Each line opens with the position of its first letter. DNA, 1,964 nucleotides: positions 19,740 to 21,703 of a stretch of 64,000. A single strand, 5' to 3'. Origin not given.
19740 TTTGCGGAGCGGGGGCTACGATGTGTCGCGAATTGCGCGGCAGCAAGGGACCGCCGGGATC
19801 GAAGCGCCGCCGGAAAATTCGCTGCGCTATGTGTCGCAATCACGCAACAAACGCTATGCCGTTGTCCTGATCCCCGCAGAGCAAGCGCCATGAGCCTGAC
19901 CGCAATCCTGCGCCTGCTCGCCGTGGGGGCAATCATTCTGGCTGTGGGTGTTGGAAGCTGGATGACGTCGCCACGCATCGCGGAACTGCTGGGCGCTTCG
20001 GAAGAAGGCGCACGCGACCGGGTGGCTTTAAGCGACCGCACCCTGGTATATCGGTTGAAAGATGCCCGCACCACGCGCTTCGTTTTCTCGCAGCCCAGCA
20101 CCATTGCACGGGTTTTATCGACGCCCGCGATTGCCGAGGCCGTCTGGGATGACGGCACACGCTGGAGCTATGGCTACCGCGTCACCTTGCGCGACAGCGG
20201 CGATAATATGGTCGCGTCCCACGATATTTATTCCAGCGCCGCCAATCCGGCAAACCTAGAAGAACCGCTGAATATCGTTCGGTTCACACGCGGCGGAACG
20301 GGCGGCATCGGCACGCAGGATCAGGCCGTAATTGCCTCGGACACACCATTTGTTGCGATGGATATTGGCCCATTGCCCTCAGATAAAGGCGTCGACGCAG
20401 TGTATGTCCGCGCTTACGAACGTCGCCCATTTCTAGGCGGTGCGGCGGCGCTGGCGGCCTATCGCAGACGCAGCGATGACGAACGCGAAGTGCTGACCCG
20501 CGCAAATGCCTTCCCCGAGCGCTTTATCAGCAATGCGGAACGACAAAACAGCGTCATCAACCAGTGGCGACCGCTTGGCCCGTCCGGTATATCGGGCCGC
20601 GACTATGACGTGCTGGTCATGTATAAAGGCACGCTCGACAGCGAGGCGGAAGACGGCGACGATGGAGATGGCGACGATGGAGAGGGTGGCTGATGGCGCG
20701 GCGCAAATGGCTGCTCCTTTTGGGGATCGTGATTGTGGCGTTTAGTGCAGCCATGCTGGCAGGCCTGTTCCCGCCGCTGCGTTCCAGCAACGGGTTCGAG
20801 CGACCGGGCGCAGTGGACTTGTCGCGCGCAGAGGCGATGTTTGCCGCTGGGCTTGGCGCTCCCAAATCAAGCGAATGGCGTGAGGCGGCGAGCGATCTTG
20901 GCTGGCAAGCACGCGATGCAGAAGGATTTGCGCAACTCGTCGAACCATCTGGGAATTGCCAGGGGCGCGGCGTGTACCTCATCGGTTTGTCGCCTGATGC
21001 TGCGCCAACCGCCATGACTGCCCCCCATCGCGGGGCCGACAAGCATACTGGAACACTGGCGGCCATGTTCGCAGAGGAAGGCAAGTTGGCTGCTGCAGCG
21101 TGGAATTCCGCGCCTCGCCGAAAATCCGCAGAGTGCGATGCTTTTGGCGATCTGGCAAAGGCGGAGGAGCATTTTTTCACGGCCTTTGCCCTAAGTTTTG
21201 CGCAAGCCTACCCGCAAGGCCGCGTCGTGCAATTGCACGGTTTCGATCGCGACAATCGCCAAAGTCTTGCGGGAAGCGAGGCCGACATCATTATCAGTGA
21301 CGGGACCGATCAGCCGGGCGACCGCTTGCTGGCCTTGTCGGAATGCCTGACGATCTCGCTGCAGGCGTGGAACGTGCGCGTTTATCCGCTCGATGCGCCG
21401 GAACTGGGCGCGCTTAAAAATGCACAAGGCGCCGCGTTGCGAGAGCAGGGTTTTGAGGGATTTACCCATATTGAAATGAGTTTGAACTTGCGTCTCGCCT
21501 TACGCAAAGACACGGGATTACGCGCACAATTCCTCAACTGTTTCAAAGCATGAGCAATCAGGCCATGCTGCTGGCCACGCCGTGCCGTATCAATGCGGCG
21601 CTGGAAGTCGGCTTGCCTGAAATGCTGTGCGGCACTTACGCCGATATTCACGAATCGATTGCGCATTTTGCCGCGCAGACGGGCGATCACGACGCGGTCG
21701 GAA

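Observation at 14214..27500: Candidate undescribed Gram-negative poly-gamma-glutamate-type polymer system with its own phosphorelay and outer-membrane barrel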

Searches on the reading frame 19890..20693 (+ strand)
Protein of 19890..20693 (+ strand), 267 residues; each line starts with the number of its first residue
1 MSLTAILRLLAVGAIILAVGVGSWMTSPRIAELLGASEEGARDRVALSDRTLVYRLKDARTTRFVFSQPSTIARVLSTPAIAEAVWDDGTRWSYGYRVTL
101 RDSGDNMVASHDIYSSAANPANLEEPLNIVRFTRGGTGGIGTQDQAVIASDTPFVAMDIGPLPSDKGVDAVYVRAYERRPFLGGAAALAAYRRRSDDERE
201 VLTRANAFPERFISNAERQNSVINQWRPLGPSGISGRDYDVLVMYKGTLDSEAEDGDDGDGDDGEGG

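Call 3: search_protein_families(library=pfam, proteins=[window:19890-20693:+], max_evalue=0.01)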
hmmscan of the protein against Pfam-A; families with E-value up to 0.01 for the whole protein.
window:19890-20693:+ (267 aa): 0 families

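Call 4: search_protein_families(library=ncbifam, proteins=[window:19890-20693:+], max_evalue=0.01)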
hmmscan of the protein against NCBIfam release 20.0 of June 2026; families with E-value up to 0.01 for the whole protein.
window:19890-20693:+ (267 aa): 0 families

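Call 56: predict_structure(alignment_id=A5)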
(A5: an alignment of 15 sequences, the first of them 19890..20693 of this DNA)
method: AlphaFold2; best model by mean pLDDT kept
length: 267 residues; sequences in the alignment: 15
mean_pLDDT: 85.6   pTM: 0.69
mean pLDDT of the five models: 85.6, 84.5, 82.7, 81.0, 80.8
residues with pLDDT >= 90: 141; 70-90: 85; 50-70: 31; < 50: 10
segments of 3 or more residues with pLDDT < 50: 33-41
pLDDT, mean of each block of 10 residues (from residue 1): 85 90 70 46 72 89 95 97 88 97 98 96 89 89 96 98 95 92 81 89 85 89 86 89 89 53 61
secondary structure, 60 per line:
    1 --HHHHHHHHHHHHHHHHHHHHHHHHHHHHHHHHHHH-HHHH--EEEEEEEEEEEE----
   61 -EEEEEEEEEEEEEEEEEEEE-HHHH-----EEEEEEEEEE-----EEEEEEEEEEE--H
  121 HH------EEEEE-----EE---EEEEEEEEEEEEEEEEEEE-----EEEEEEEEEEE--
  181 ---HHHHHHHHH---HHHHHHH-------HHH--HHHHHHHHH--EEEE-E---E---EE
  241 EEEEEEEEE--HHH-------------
elements in order: H3-37 H39-42 E45-56 E62-81 H83-86 E92-101 E107-117 E129-133 E144-162 E168-178 H184-192 H196-202 H215-223 E226-229 E239-249

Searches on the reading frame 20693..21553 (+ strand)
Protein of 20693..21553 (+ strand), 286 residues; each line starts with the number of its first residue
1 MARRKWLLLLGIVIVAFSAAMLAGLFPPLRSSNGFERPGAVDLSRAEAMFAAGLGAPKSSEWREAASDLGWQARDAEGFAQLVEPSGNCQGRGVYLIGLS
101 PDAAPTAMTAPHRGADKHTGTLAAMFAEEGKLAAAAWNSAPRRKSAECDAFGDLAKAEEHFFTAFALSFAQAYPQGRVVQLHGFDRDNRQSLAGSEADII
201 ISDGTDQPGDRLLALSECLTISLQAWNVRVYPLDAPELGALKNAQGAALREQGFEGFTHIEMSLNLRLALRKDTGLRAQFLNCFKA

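Call 3: search_protein_families(library=pfam, proteins=[window:20693-21553:+], max_evalue=0.01)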
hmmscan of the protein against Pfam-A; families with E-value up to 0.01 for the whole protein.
window:20693-21553:+ (286 aa): 0 families

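Call 4: search_protein_families(library=ncbifam, proteins=[window:20693-21553:+], max_evalue=0.01)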
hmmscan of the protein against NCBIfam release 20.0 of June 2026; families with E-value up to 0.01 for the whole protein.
window:20693-21553:+ (286 aa): 0 families

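Call 25: search_solved_structures(query=A2, max_evalue=10, show_alignments=3)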
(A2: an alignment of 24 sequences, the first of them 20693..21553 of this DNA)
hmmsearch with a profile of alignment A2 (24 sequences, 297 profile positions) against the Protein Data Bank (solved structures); distinct sequences matched with E-value up to 10: 0.

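Call 29: predict_structure(alignment_id=A2)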
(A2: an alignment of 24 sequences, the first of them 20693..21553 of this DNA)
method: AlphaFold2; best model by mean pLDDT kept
length: 286 residues; sequences in the alignment: 24
mean_pLDDT: 91.2   pTM: 0.86
mean pLDDT of the five models: 91.2, 90.7, 89.8, 88.4, 88.0
residues with pLDDT >= 90: 209; 70-90: 62; 50-70: 12; < 50: 3
segments of 3 or more residues with pLDDT < 50: 31-33
pLDDT, mean of each block of 10 residues (from residue 1): 80 80 64 68 96 97 97 95 89 95 97 82 96 95 83 86 97 98 95 98 95 98 98 92 90 96 97 98 95
secondary structure, 60 per line:
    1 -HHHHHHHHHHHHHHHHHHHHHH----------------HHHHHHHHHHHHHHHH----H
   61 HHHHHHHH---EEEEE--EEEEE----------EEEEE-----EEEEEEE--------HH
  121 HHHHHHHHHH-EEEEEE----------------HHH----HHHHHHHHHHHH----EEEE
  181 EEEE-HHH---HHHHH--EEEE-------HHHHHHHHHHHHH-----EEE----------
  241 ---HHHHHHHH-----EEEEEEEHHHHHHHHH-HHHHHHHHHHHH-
elements in order: H2-23 H40-55 H60-68 E72-76 E79-83 E94-98 E104-110 H119-130 E132-137 H161-172 E177-184 H192-196 E199-202 H210-222 E228-230 H244-251 E257-263 H264-272 H274-285

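Call 31: fold_search(model_id=the predicted structure, library=pdb)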
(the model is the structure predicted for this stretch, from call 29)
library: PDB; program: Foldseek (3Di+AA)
matches with E <= 10: 500; with E <= 0.001: 57
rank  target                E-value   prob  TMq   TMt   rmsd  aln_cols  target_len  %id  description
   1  6cxd                  7.1e-06  1.00  0.32  0.24  13.0       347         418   13  Crystal structure of peptidase B from Yersinia pestis CO92 at 2.75 A resolution (released 2018-04-18)
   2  4h2k_A                8.0e-06  1.00  0.36  0.38  11.7       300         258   14  Crystal structure of the catalytic domain of succinyl-diaminopimelate desuccinylase from Haemophilus influenzae (released 2012-11-21)
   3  3l2n_A                1.1e-05  1.00  0.37  0.30   8.8       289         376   11  Crystal structure of Putative carboxypeptidase A (YP_562911.1) from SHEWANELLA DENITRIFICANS OS-217 at 2.39 A resoluti (released 2009-12-29)
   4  4b6z_D                2.1e-05  1.00  0.39  0.31   9.0       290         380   12  Crystal structure of metallo-carboxypeptidase from Burkholderia cenocepacia (released 2013-03-27)
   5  2q7s_A                2.3e-05  1.00  0.48  0.50   5.3       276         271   13  Crystal structure of N-formylglutamate amidohydrolase (YP_297560.1) from Ralstonia eutropha JMP134 at 2.00 A resolutio (released 2007-06-19)
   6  2q7s_B                2.3e-05  1.00  0.47  0.47   6.0       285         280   13  Crystal structure of N-formylglutamate amidohydrolase (YP_297560.1) from Ralstonia eutropha JMP134 at 2.00 A resolutio (released 2007-06-19)
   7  5onj_A                3.6e-05  1.00  0.36  0.48   8.6       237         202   16  YnDL in Complex with 5 amino acid (PGA) complex (released 2018-08-29)
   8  2qvp_C                4.0e-05  1.00  0.38  0.40  11.4       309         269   12  CRYSTAL STRUCTURE OF A PUTATIVE METALLOPEPTIDASE (SAMA_0725) FROM SHEWANELLA AMAZONENSIS SB2B AT 2.00 A RESOLUTION (released 2007-08-28)
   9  4b6z_C                4.0e-05  1.00  0.38  0.31   9.3       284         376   11  Crystal structure of metallo-carboxypeptidase from Burkholderia cenocepacia (released 2013-03-27)
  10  3b2y_B                4.3e-05  1.00  0.38  0.40   8.9       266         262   13  CRYSTAL STRUCTURE OF a putative metallopeptidase (SDEN_2526) FROM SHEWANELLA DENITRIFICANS OS217 AT 1.74 A RESOLUTION (released 2007-11-27)
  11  4onw_A                5.4e-05  1.00  0.33  0.35  12.9       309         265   13  Crystal structure of the catalytic domain of DapE protein from V.cholerea (released 2014-04-23)
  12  3b35                  5.8e-05  0.99  0.32  0.31  10.9       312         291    9  Crystal structure of the M180A mutant of the aminopeptidase from Vibrio proteolyticus (released 2007-11-27)
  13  4h2k_B                5.8e-05  1.00  0.34  0.37  11.8       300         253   13  Crystal structure of the catalytic domain of succinyl-diaminopimelate desuccinylase from Haemophilus influenzae (released 2012-11-21)
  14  4op4_A                7.3e-05  1.00  0.34  0.36  13.2       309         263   13  Crystal structure of the catalytic domain of DapE protein from V.cholerea in the Zn bound form (released 2014-04-23)
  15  2qvp_A                8.8e-05  1.00  0.38  0.40  11.1       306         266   12  CRYSTAL STRUCTURE OF A PUTATIVE METALLOPEPTIDASE (SAMA_0725) FROM SHEWANELLA AMAZONENSIS SB2B AT 2.00 A RESOLUTION (released 2007-08-28)
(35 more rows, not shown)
